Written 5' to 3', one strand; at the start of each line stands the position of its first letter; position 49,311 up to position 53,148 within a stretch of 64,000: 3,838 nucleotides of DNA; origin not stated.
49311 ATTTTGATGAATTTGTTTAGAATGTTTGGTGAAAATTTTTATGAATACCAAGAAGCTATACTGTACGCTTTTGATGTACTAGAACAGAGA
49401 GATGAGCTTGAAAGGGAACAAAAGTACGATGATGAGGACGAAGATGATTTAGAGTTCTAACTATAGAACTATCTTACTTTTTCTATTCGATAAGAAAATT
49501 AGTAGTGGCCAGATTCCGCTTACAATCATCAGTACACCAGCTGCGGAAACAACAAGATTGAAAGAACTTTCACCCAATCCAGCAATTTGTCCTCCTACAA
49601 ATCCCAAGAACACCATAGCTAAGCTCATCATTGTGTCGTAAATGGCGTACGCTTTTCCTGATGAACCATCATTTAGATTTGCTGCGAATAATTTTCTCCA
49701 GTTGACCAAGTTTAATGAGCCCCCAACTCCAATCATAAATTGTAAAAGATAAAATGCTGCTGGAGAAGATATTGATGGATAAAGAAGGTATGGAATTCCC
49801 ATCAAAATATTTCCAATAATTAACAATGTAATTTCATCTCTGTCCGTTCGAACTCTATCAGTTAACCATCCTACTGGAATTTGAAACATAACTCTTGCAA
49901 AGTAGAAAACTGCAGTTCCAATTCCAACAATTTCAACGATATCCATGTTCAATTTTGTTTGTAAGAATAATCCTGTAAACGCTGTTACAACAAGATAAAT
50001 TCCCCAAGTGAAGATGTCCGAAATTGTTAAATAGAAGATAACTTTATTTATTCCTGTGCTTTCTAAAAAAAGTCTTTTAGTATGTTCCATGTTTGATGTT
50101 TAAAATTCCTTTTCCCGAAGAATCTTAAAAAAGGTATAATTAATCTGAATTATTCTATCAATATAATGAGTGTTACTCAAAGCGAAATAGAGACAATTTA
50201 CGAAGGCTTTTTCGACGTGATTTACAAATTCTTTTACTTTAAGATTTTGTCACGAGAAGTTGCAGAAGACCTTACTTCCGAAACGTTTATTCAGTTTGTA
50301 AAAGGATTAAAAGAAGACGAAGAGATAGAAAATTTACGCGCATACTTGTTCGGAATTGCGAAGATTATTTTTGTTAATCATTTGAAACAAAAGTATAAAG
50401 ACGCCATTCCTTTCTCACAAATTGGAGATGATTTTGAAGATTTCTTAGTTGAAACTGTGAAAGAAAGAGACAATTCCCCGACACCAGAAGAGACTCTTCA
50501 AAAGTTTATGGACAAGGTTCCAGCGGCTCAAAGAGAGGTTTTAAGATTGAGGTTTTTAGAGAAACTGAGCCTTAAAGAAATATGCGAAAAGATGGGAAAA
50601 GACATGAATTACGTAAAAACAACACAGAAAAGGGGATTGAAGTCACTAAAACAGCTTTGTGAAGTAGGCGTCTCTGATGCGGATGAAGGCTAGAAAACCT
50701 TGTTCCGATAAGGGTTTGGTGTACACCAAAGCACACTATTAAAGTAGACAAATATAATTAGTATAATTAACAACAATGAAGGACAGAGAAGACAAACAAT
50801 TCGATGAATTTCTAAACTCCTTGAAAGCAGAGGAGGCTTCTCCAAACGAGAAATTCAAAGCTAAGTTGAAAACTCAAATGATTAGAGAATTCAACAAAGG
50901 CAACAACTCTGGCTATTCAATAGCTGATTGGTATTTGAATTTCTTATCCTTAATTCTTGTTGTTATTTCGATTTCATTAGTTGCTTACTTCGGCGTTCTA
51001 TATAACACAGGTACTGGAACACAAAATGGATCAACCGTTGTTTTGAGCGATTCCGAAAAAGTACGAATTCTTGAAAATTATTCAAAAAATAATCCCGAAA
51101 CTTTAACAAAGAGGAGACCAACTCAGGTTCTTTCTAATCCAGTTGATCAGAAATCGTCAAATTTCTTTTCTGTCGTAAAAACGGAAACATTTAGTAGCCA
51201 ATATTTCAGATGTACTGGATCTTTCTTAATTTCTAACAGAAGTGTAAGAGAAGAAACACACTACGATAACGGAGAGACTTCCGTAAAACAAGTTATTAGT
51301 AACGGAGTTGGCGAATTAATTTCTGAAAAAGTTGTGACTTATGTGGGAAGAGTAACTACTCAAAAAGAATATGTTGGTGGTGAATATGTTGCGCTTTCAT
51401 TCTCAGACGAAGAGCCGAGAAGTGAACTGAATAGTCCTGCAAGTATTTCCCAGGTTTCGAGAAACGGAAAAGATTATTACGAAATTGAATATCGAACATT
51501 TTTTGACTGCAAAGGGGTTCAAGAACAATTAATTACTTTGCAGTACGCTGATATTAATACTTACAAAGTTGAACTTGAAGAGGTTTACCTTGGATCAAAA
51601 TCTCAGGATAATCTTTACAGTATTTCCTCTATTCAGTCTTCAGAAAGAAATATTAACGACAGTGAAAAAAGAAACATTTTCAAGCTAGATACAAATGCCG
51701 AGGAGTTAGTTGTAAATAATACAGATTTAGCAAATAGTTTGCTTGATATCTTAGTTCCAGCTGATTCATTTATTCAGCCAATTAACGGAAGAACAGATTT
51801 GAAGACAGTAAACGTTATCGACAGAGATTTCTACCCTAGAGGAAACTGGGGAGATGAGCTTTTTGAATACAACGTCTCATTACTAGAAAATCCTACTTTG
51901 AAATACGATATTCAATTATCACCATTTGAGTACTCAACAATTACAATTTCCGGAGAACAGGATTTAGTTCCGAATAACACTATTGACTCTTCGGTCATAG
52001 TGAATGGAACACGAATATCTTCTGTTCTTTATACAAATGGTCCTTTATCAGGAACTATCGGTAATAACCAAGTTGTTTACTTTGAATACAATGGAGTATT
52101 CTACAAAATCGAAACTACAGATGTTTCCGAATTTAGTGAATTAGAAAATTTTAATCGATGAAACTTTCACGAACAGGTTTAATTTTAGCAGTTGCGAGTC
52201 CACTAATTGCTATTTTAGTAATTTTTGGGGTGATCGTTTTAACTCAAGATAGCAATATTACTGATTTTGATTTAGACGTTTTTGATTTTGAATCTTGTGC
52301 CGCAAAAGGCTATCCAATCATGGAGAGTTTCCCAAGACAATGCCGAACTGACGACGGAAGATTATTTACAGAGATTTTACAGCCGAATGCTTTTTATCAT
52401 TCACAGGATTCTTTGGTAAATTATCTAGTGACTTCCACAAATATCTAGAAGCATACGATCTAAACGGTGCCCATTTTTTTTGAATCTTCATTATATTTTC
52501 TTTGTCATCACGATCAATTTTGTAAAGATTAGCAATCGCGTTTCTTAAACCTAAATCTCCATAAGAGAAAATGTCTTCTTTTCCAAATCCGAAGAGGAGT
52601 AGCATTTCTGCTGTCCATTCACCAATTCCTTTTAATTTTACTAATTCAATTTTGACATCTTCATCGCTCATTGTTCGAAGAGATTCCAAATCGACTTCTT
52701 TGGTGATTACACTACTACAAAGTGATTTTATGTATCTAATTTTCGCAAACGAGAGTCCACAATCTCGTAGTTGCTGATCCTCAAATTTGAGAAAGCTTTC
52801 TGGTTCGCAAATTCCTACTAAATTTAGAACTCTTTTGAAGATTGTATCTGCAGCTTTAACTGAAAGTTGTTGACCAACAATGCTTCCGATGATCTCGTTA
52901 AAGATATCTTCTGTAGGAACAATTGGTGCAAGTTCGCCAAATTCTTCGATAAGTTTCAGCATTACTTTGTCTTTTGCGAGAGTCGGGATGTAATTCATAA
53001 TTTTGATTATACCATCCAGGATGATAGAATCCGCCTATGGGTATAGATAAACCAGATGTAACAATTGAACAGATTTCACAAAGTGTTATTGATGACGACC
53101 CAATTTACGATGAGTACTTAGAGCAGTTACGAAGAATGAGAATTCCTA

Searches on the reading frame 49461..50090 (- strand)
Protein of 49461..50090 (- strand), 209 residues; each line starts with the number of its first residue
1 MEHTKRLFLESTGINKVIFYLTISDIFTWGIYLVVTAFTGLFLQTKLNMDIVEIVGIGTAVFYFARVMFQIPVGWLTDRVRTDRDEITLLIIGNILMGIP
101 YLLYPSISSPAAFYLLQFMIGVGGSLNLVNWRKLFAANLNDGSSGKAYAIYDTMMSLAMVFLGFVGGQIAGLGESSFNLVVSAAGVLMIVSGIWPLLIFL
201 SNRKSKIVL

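Call 48: search_protein_families(library=pfam, proteins=[window:49461-50090:-], max_evalue=0.0001)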
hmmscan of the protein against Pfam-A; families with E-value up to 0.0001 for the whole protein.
window:49461-50090:- (209 aa): 1 family
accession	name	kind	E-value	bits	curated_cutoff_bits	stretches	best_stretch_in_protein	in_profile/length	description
PF07690.21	MFS_1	-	1.3e-15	57.7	33.4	1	28-205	9-179/347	Major Facilitator Superfamily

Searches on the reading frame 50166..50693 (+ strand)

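Call 81: search_protein_families(library=pfam, proteins=[window:50166-50693:+], max_evalue=0.0001)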
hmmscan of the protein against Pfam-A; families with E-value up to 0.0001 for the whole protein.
window:50166-50693:+ (175 aa): 3 families
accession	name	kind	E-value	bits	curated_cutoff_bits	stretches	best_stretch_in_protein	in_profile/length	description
PF04545.22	Sigma70_r4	-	4.3e-10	39.4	24.1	1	115-163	2-50/50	Sigma-70, region 4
PF08281.18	Sigma70_r4_2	-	1.4e-09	37.9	25.7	1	110-161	3-54/54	Sigma-70, region 4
PF04542.20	Sigma70_r2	-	2.4e-05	24.5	24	1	29-76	19-68/71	Sigma-70 region 2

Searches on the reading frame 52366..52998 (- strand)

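Call 48: search_protein_families(library=pfam, proteins=[window:52366-52998:-], max_evalue=0.0001)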
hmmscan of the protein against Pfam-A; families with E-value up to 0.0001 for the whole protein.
window:52366-52998:- (210 aa): 1 family
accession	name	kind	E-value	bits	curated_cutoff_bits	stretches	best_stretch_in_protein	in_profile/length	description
PF00730.31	HhH-GPD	-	1e-16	61.6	26.2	1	37-177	1-106/108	HhH-GPD superfamily base excision DNA repair protein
